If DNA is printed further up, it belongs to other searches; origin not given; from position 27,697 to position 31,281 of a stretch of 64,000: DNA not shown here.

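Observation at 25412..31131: Two-gene SNF2 helicase plus PglX/Eco57I-like methyltransferase module with no recognisable nuclease or BREX/DISARM partners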

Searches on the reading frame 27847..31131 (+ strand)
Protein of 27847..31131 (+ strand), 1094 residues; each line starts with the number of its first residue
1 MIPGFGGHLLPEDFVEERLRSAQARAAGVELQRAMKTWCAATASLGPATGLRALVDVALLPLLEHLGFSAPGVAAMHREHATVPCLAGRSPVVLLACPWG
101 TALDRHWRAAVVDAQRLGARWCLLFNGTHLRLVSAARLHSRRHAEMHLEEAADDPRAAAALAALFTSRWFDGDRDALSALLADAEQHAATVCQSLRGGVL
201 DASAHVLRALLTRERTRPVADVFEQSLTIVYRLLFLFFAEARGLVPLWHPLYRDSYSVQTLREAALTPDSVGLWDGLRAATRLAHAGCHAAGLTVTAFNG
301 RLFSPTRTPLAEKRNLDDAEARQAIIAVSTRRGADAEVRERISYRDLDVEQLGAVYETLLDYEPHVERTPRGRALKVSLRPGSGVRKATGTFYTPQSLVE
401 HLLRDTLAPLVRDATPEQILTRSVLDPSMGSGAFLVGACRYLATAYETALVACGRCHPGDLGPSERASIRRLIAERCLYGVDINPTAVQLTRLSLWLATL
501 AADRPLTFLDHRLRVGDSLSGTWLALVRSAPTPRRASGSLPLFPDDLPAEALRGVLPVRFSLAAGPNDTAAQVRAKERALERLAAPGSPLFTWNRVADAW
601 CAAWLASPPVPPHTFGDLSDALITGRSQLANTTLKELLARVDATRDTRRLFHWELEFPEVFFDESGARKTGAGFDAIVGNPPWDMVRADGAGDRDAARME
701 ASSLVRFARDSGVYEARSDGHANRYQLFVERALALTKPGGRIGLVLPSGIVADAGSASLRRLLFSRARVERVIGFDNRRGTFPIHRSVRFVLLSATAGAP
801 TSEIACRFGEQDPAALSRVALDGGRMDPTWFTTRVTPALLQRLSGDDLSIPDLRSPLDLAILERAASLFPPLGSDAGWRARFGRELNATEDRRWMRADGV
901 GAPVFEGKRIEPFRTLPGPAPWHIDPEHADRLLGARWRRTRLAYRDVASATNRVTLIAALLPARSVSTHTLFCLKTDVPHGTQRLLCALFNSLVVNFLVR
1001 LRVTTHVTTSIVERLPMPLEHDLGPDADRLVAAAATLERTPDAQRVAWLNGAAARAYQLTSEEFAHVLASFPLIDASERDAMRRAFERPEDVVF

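Call 5: search_protein_families(library=pfam, proteins=[window:27847-31131:+], max_evalue=0.01)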
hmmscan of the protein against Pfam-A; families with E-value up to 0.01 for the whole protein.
window:27847-31131:+ (1094 aa): 3 families
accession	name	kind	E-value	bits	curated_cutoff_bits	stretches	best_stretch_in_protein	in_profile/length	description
PF07669.17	Eco57I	-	7.1e-24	85.2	25.3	1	477-778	2-167/171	Eco57I restriction-modification methylase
PF02384.22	N6_Mtase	-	3.5e-13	50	20.4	2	387-499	23-101/311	N-6 DNA Methylase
PF20473.4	MmeI_Mtase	-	0.00018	21.2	27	1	418-504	17-91/259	MmeI, DNA-methyltransferase domain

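Call 6: search_protein_families(library=padloc, proteins=[window:27847-31131:+], max_evalue=0.01)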
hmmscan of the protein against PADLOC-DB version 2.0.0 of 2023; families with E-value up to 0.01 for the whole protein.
window:27847-31131:+ (1094 aa): 64 families (the best 25 are shown)
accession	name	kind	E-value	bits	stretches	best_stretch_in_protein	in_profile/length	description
PDLC02643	DrmMI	-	5.5e-101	337.2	2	385-761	551-948/1347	DrmMI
PDLC02638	DrmMI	-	4.3e-78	261.4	2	379-684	545-882/935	DrmMI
PDLC03622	REase_MTase_IIG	-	3.1e-53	178.6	5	465-531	587-653/1524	Type IIG restriction enzyme-methyltransferase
PDLC03618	REase_MTase_IIG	-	1e-46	156.9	3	385-522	545-713/1429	Type IIG restriction enzyme-methyltransferase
PDLC03613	REase_MTase_IIG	-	2.2e-46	156.1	5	717-1022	823-1154/1250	Type IIG restriction enzyme-methyltransferase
PDLC02639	DrmMI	-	4.7e-44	148.8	3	387-522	248-387/803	DrmMI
PDLC02645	DrmMI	-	4.4e-41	138.9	2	385-522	545-713/772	DrmMI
PDLC02644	DrmMI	-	5.2e-40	135.2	2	381-521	58-228/988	DrmMI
PDLC03614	REase_MTase_IIG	-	3e-31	105.9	3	410-526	564-685/1584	Type IIG restriction enzyme-methyltransferase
PDLC03620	REase_MTase_IIG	-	5.3e-31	105.1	3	466-522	670-726/1378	Type IIG restriction enzyme-methyltransferase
PDLC03611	REase_MTase_IIG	-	1.6e-30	103.3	2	368-526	499-658/1532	Type IIG restriction enzyme-methyltransferase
PDLC03629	REase_MTase_IIG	-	1.5e-26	90.5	2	423-521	437-535/1182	Type IIG restriction enzyme-methyltransferase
PDLC02646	DrmMI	-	6.2e-25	85.4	2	445-521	22-97/792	DrmMI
PDLC03604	REase_MTase_IIG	-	1.4e-23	81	2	345-503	319-476/1011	Type IIG restriction enzyme-methyltransferase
PDLC03338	MTase_II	-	3.3e-18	63.7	2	669-782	241-336/604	Type II methyltransferase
PDLC03365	MTase_II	-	2e-17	61.2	1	868-1087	345-567/578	Type II methyltransferase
PDLC02640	DrmMI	-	7.6e-12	41.7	1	123-365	163-437/1015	DrmMI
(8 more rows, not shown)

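Call 7: search_protein_families(library=ncbifam, proteins=[window:27847-31131:+], max_evalue=0.01)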
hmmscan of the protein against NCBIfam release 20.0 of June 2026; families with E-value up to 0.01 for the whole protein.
window:27847-31131:+ (1094 aa): 5 families
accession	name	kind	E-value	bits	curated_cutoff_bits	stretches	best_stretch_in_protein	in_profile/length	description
TIGR02987.1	met_A_Alw26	exception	2.2e-26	92.7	353.5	1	669-1086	112-520/523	Alw26I/Eco31I/Esp3I family type II restriction adenine-specific DNA-methyltransferase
NF047738.1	antiphage_MADS2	equivalog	8.8e-16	57.3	720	2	670-769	439-538/654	methylation-associated defense system DNA methyltransferase MAD2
NF033451.1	BREX_2_MTaseX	equivalog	1.2e-09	36.6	400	1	385-518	191-314/1185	BREX-2 system adenine-specific DNA-methyltransferase PglX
NF033452.1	BREX_1_MTaseX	exception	1.2e-09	36.6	500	1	413-504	309-384/1210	BREX-1 system adenine-specific DNA-methyltransferase PglX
NF033455.1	BREX_6_MTaseX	exception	5.8e-09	34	900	1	414-499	322-400/1319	BREX-6 system adenine-specific DNA-methyltransferase PglX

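Call 11: find_homologous_proteins(query=window:27847-31131:+, max_evalue=1e-10)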
Query window:27847-31131:+ (1094 aa): 5059 proteins with E <= 1e-10 among 8000 candidates; the best 120 are listed.
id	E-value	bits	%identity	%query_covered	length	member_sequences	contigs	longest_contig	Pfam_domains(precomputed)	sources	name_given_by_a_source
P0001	0.0e+0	2447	100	100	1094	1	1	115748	PF02384.23,PF07669.18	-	-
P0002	0.0e+0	2268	93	100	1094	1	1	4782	PF02384.23,PF07669.18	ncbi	-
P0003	0.0e+0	2187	90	100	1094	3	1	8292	PF02384.23,PF07669.18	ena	-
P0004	0.0e+0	2167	89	100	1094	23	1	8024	PF02384.23,PF07669.18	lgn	-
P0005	0.0e+0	1947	88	90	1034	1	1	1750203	PF02384.23,PF07669.18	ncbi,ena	-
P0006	0.0e+0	1921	88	89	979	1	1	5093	PF02384.23,PF07669.18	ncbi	ncbi:MAG: N-6 DNA methylase, partial [Vicinamibacterales bacterium]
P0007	0.0e+0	1869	77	100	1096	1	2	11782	PF02384.23,PF07669.18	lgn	-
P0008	0.0e+0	1589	68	99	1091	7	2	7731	PF02384.23,PF07669.18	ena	-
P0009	0.0e+0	1587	67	99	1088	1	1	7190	PF02384.23,PF07669.18,PF20473.5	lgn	-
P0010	0.0e+0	1578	67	99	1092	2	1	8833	PF02384.23,PF07669.18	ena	-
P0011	0.0e+0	1572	67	99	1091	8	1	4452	PF02384.23,PF07669.18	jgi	jgi:Eco57I restriction-modification methylase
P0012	0.0e+0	1571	67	100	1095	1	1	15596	PF02384.23,PF07669.18,PF20473.5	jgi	jgi:hypothetical protein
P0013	0.0e+0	1562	67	99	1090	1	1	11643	PF02384.23,PF07669.18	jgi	jgi:hypothetical protein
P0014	0.0e+0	1551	66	99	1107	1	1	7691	PF02384.23,PF07669.18,PF20473.5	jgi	jgi:hypothetical protein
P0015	0.0e+0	1546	67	99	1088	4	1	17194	PF02384.23,PF07669.18,PF20473.5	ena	-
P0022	0.0e+0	1503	64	99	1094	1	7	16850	PF02384.23,PF07669.18,PF20473.5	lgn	-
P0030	0.0e+0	1457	63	99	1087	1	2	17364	PF02384.23,PF07669.18,PF20473.5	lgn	-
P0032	0.0e+0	1453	64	99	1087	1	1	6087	PF02384.23,PF07669.18,PF20473.5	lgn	-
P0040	0.0e+0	1419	63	99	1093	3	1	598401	PF02384.23,PF07669.18,PF20473.5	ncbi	ncbi:MAG: N-6 DNA methylase [Vicinamibacterales bacterium]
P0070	0.0e+0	1284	58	99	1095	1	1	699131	PF02384.23,PF07669.18,PF20473.5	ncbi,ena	-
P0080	0.0e+0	1267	57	99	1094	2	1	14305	PF02384.23,PF07669.18,PF20473.5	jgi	jgi:hypothetical protein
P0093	0.0e+0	1251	56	99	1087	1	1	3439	PF02384.23,PF07669.18,PF20473.5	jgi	jgi:hypothetical protein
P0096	0.0e+0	1249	55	98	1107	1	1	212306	PF02384.23,PF07669.18,PF20473.5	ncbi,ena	-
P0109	0.0e+0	1242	57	99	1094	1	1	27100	PF02384.23,PF07669.18,PF20473.5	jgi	-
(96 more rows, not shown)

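Call 12: find_encoding_contigs(protein=P0040, flank=10000, max_places=2)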
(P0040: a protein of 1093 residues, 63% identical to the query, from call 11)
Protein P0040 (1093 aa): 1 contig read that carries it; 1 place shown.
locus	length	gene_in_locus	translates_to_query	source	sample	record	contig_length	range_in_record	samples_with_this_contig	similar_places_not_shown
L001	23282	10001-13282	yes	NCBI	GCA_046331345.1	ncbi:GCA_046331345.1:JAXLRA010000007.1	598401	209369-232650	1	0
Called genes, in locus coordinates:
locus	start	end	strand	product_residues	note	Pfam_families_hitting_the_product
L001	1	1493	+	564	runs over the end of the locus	PF02743:dCache_1, PF00672:HAMP, PF00512:HisKA (weak), PF02518:HATPase_c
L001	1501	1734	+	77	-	-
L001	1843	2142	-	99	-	PF00216:Bac_DNA_binding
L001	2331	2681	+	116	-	PF14489:QueF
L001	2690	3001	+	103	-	PF01713:Smr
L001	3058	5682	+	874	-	PF00246:Peptidase_M14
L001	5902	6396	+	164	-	PF19762:DUF6249 (faint)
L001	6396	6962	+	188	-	PF04542:Sigma70_r2, PF08281:Sigma70_r4_2, PF04545:Sigma70_r4 (weak)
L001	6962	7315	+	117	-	-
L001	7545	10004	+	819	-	PF00176:SNF2-rel_dom, PF00270:DEAD (weak), PF04851:ResIII (weak), PF00271:Helicase_C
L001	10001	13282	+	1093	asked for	PF02384:N6_Mtase (weak), PF20473:MmeI_Mtase (weak), PF07669:Eco57I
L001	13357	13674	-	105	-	PF07843:DUF1634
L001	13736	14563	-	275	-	PF01925:TauE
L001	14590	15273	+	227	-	PF09365:DUF2461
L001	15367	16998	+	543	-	PF00171:Aldedh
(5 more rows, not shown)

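Call 13: find_encoding_contigs(protein=P0070, flank=10000, max_places=2)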
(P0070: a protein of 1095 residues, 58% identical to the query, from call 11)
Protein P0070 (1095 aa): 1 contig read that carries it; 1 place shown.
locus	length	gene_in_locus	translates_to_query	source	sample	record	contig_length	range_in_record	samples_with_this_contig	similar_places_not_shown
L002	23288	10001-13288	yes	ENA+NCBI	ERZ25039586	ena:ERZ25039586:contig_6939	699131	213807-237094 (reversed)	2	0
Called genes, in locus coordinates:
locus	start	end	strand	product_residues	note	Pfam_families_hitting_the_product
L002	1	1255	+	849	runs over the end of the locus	PF00246:Peptidase_M14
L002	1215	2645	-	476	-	-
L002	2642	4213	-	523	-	PF00884:Sulfatase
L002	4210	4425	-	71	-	-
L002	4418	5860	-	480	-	-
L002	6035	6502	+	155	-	-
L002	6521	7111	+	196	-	PF07638:Sigma70_ECF (faint), PF04542:Sigma70_r2, PF08281:Sigma70_r4_2, PF04545:Sigma70_r4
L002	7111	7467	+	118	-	-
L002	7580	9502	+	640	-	PF00176:SNF2-rel_dom, PF04851:ResIII, PF00270:DEAD (weak), PF00271:Helicase_C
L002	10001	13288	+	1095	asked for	PF02384:N6_Mtase, PF20473:MmeI_Mtase, PF07669:Eco57I, PF02384:N6_Mtase (weak)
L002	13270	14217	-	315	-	PF02558:ApbA, PF08546:ApbA_C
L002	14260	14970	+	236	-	PF09365:DUF2461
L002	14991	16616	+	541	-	PF00171:Aldedh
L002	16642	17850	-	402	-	PF01571:GCV_T, PF08669:GCV_T_C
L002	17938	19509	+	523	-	PF00070:Pyr_redox (faint), PF00890:FAD_binding_2 (faint), PF01266:DAO (weak), PF01593:Amino_oxidase, PF01946:Thi4 (weak), PF03486:HI0933_like (faint), PF12831:FAD_oxidored, PF13450:NAD_binding_8, +1 more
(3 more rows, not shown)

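Call 14: find_encoding_contigs(protein=P0096, flank=10000, max_places=2)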
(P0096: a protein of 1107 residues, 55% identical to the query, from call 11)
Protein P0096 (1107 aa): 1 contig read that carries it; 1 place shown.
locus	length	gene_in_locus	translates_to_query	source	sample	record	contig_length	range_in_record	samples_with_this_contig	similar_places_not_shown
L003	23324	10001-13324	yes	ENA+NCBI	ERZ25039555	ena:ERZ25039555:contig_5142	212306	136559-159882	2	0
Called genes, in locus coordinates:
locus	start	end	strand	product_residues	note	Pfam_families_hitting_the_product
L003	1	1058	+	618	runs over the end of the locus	PF17203:sCache_3_2 (faint), PF00672:HAMP (weak), PF00512:HisKA, PF02518:HATPase_c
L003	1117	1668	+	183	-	-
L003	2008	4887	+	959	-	PF08471:Ribonuc_red_2_N, PF02867:Ribonuc_red_lgC, PF12637:TSCPD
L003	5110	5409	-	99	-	PF00216:Bac_DNA_binding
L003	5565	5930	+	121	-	PF01227:GTP_cyclohydroI (weak), PF14489:QueF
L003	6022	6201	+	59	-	PF01713:Smr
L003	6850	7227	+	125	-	-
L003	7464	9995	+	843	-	PF00176:SNF2-rel_dom, PF00270:DEAD (weak), PF04851:ResIII (weak), PF00271:Helicase_C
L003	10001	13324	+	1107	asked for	PF02384:N6_Mtase (weak), PF20473:MmeI_Mtase (weak), PF07669:Eco57I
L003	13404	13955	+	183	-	PF05163:DinB, PF12867:DinB_2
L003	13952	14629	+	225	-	PF09365:DUF2461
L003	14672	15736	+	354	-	-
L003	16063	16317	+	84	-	-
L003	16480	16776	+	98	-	PF00936:BMC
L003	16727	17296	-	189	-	PF13411:MerR_1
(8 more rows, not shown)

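Call 16: search_solved_structures(query=window:27847-31131:+, max_evalue=0.01, show_alignments=2)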
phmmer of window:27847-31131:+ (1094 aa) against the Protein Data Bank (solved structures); distinct sequences matched with E-value up to 0.01: 4.
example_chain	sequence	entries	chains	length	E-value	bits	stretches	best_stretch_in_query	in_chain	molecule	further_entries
8w0p_A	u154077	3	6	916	2.1e-05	25.8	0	722-789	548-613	RM.BsaXI | site-specific DNA-methyltransferase (adenine-specific)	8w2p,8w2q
8cxz_A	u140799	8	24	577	7.4e-05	24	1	385-523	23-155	Site-specific DNA-methyltransferase (adenine-specific)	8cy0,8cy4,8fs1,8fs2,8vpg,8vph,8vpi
7lni_A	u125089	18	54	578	7.5e-05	23.9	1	385-523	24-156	Site-specific DNA-methyltransferase (adenine-specific)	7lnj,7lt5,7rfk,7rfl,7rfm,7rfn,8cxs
2okc_A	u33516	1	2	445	0.0012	20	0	388-543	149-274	Type I restriction enzyme StySJI M protein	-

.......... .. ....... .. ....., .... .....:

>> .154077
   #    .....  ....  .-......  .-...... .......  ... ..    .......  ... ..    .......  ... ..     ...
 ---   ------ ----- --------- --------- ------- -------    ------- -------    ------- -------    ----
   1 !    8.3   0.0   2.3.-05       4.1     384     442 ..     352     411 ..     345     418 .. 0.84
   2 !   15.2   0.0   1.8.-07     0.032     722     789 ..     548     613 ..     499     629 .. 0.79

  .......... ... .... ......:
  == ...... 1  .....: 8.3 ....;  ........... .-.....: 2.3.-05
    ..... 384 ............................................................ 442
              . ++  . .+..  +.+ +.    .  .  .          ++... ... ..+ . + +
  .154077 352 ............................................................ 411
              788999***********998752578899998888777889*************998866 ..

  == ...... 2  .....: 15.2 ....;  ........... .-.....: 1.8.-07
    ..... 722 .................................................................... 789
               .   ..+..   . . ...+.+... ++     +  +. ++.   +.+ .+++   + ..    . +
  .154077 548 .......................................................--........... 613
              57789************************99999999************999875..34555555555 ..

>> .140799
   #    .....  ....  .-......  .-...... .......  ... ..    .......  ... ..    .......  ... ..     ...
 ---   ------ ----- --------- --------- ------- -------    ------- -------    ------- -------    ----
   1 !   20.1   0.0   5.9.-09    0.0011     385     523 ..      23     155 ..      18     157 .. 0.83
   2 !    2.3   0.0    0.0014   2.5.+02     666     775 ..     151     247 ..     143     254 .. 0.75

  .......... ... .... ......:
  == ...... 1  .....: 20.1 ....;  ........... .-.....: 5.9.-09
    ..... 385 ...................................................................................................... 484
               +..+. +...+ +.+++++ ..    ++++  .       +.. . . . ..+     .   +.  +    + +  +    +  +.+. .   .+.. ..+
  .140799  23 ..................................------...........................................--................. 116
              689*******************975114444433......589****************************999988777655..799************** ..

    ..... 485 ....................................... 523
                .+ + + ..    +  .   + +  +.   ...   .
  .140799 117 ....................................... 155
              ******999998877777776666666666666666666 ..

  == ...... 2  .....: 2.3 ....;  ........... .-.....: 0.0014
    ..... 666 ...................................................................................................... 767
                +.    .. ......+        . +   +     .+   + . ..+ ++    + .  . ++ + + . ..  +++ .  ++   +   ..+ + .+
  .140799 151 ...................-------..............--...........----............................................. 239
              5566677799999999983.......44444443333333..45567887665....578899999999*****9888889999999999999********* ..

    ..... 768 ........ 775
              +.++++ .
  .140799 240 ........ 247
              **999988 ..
